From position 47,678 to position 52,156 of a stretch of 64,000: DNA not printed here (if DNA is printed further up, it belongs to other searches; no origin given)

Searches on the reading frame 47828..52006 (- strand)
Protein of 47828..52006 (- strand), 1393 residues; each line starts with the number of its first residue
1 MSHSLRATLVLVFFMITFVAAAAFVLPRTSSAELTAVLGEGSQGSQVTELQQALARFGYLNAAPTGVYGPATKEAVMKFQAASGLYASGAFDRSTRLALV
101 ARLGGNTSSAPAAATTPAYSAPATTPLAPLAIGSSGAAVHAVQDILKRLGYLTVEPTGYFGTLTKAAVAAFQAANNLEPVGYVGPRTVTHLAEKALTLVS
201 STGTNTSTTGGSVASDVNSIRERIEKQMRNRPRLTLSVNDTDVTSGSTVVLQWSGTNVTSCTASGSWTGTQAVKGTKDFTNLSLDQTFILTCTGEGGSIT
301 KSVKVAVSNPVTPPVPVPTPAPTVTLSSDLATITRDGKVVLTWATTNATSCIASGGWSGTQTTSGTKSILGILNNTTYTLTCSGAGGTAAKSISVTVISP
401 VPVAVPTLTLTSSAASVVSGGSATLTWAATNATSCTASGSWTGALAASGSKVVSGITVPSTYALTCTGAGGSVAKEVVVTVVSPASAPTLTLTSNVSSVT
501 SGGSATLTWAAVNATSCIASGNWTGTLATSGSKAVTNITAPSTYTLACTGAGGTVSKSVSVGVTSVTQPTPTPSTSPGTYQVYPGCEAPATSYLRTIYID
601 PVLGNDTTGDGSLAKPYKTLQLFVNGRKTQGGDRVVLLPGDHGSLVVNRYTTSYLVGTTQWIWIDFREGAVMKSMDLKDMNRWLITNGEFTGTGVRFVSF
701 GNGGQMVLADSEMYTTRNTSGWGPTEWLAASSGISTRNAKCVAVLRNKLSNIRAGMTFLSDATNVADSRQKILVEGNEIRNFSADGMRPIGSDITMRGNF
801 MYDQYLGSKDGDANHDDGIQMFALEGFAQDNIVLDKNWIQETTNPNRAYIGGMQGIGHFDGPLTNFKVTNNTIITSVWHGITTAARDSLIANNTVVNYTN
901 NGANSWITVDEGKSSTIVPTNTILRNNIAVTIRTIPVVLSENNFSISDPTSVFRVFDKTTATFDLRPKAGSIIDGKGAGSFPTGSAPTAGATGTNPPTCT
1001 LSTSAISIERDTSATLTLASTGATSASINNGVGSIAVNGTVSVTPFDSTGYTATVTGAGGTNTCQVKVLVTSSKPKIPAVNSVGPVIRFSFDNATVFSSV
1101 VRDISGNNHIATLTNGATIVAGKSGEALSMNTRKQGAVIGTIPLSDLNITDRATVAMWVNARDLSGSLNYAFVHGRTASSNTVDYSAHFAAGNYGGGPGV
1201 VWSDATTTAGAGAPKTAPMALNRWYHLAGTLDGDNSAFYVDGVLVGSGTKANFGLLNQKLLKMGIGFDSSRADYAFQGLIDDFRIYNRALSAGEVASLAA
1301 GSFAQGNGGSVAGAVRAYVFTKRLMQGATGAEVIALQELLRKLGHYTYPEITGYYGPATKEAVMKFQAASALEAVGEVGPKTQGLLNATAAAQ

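Call 7: search_protein_families(library=ncbifam, proteins=[window:47828-52006:-], max_evalue=0.01)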
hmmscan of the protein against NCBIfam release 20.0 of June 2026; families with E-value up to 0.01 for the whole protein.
window:47828-52006:- (1393 aa): 9 families
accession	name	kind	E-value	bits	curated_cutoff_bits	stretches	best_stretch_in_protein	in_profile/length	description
TIGR02869.1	spore_SleB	equivalog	6.8e-33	114.2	236.5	3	36-114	5-79/201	spore cortex-lytic enzyme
NF052377.1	lmo1851_S41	exception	9.9e-17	60.8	725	3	116-198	369-452/468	lmo1851 family serine protease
NF052335.1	PdgHdaseHSB129560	equivalog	2.8e-16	59.7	500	3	1324-1385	200-260/330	peptidoglycan hydrolase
NF052336.1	PdgHdaseHSB100310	equivalog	5.9e-15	55.4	500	3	131-192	186-247/316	peptidoglycan hydrolase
NF052521.1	TafC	equivalog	4.3e-12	45.8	410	1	1123-1312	190-372/373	TafC family fimbrial protein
NF004786.0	PRK06132.1-3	equivalog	4.9e-12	45.4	329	1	109-178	192-262/418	hypothetical protein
TIGR03979.1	His_Ser_Rich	equivalog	1.4e-07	31.6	121.65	1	42-95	129-182/190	His-Xaa-Ser repeat protein HxsA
NF007891.0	PRK10594.1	equivalog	0.0014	17.5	425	0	1351-1391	314-354/617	L,D-transpeptidase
NF038080.1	PG_bind_siph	domain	0.0016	18.7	55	0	37-86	6-58/76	peptidoglycan-binding protein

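Call 8: search_protein_families(library=pfam, proteins=[window:47828-52006:-], max_evalue=0.01)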
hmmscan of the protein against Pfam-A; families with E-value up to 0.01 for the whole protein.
window:47828-52006:- (1393 aa): 4 families
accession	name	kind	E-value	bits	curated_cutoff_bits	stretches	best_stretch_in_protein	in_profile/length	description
PF01471.23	PG_binding_1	-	5.7e-48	161.4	23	3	135-191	1-57/57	Putative peptidoglycan binding domain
PF13385.13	Laminin_G_3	-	3.4e-25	89.4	27.6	1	1142-1296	9-151/151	Concanavalin A-like lectin/glucanases superfamily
PF08823.16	PG_binding_2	-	7e-12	45.9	21.1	1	139-178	18-57/74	Putative peptidoglycan binding domain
PF22925.3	TS_C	-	0.003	17.6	27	1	1212-1292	120-201/202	Trans-sialidase, C-terminal domain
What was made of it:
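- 47825..52006 (-): Neighbour: a 1393-aa secreted protein with three PG_binding_1 domains, Ig-like repeats and a LamG domain. It belongs to the same surface-protein island and is conserved in relatives. Pfam (call 8).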
